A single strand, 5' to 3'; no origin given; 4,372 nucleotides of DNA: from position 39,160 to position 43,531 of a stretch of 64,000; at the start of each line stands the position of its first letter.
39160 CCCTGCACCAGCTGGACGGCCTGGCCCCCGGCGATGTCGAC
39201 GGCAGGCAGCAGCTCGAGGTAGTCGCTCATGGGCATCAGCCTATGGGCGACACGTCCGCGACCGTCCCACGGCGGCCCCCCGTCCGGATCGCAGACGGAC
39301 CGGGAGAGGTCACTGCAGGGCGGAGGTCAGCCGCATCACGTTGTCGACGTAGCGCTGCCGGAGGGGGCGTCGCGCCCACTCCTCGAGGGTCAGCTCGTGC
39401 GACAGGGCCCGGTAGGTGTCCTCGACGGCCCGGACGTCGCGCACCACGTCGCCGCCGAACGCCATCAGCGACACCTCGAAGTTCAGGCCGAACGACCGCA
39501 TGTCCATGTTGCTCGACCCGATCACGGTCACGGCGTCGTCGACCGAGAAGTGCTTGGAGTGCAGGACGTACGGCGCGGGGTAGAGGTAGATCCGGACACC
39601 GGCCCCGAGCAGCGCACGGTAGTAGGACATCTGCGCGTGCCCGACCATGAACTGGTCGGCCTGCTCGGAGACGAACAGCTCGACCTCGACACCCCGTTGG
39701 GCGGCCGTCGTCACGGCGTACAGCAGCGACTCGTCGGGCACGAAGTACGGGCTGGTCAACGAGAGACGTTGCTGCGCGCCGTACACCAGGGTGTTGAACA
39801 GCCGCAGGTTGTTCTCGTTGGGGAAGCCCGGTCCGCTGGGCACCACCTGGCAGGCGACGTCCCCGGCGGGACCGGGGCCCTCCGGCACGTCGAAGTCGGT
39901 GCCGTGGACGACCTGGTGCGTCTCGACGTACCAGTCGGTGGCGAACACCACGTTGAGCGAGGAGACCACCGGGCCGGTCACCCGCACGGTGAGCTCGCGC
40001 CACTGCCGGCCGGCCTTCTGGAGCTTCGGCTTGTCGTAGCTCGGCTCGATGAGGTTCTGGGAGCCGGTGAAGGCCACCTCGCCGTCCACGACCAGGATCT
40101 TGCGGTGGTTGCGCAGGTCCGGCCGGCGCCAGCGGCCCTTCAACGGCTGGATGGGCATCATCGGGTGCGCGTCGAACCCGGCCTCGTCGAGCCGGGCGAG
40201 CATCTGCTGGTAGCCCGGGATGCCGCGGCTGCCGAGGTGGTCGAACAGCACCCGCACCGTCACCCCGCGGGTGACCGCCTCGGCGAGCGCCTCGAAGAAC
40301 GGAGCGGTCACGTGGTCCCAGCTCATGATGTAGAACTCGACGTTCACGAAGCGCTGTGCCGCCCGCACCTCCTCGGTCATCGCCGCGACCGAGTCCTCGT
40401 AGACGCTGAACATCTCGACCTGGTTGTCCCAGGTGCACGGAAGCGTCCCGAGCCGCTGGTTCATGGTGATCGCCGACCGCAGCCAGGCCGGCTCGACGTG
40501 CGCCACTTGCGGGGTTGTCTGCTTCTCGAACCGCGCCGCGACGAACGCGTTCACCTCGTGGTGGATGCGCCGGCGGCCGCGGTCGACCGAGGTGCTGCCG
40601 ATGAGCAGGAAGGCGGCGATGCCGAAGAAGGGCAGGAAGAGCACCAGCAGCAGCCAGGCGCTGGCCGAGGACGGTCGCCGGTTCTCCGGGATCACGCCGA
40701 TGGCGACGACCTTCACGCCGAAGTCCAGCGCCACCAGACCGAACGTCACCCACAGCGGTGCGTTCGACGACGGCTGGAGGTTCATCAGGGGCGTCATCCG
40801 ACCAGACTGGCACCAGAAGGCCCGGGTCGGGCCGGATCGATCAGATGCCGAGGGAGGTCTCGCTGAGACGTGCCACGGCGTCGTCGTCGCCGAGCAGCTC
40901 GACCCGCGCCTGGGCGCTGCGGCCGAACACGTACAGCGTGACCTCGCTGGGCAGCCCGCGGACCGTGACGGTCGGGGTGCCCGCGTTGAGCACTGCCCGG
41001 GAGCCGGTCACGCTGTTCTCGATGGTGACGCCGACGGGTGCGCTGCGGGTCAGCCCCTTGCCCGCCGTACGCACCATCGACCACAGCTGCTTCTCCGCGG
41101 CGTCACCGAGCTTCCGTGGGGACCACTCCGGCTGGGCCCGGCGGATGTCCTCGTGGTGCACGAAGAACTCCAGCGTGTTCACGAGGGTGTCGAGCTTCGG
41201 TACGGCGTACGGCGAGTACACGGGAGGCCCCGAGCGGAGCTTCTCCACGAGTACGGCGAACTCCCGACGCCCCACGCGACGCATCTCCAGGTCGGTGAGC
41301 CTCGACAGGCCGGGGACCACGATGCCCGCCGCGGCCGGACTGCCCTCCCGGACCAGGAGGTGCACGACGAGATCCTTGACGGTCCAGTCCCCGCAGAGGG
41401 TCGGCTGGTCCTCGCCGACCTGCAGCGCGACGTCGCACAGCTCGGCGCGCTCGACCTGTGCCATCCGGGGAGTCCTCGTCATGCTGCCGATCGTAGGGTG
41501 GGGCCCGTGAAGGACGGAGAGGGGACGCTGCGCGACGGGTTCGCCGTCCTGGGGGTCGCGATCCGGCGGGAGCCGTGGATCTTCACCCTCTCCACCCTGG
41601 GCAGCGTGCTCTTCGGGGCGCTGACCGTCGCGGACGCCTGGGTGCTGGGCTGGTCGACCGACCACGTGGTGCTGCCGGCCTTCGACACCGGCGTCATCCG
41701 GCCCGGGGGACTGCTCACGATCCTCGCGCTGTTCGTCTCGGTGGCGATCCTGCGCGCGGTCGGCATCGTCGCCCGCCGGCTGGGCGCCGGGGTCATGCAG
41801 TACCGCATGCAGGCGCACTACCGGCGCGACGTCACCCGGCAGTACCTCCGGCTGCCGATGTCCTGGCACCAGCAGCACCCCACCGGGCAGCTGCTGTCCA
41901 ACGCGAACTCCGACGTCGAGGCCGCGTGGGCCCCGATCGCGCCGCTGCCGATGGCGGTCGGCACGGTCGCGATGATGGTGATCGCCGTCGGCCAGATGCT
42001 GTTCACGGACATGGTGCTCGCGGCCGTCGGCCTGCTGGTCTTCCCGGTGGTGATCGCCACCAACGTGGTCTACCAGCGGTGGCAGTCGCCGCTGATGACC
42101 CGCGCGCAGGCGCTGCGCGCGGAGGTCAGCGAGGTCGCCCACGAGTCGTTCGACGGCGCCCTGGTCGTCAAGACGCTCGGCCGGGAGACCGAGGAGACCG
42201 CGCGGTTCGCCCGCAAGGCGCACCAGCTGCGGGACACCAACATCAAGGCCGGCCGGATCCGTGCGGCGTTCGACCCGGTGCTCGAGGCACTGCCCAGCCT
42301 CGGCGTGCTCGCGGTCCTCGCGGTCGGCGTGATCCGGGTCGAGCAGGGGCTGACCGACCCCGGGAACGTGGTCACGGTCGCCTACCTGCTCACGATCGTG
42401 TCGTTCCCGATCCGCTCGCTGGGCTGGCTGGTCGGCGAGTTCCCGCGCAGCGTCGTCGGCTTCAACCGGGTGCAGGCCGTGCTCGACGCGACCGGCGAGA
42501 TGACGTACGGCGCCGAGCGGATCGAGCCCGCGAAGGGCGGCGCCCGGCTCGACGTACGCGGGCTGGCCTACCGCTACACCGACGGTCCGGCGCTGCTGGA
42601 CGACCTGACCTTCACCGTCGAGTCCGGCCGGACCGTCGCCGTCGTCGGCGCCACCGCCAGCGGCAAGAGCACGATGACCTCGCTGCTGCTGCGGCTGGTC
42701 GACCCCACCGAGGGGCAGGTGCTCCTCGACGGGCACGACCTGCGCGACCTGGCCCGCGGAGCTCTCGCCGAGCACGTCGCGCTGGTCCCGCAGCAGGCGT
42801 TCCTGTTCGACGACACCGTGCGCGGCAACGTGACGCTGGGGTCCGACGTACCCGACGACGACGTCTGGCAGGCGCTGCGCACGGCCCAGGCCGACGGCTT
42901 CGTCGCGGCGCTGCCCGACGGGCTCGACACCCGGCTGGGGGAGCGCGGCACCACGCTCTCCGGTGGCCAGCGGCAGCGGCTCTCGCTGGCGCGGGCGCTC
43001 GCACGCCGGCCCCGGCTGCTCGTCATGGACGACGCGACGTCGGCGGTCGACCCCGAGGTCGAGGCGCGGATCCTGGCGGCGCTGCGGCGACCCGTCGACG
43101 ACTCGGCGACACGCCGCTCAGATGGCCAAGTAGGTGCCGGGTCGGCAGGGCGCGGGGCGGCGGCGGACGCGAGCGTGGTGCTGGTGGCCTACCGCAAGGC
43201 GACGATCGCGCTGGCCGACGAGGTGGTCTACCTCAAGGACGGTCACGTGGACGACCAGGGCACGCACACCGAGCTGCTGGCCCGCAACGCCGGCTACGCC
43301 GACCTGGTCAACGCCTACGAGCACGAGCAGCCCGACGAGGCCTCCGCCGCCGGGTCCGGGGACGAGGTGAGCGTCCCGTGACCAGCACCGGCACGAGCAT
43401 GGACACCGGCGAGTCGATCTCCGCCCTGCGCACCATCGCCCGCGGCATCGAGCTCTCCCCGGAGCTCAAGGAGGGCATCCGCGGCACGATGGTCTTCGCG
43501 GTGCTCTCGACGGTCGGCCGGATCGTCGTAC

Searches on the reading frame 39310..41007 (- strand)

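Call 17: search_protein_families(library=pfam, proteins=[window:39310-41007:-])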
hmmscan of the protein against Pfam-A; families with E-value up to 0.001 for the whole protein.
window:39310-41007:- (565 aa): 3 families
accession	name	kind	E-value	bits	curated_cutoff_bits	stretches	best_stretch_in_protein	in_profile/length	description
PF13091.12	PLDc_2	-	5.1e-34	117.4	27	2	411-525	8-124/132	PLD-like domain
PF00614.28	PLDc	-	6.9e-14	51.6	21.9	2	297-319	2-24/28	Phospholipase D Active site motif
PF13396.11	PLDc_N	-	5.5e-07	29.9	23.3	1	101-137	6-41/42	Phospholipase_D-nuclease N-terminal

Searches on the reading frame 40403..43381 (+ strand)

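Call 18: search_protein_families(library=pfam, proteins=[window:40403-43381:+])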
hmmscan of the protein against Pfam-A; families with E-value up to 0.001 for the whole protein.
window:40403-43381:+ (992 aa): 3 families
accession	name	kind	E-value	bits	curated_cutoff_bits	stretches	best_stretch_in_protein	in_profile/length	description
PF00664.28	ABC_membrane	-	1.8e-32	113.6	28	1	435-669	38-273/274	ABC transporter transmembrane region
PF00005.33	ABC_tran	-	3.6e-29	102.6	25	1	732-880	1-137/137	ABC transporter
PF13191.12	AAA_16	-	0.00024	22.1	32.6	1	738-888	18-151/167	AAA ATPase domain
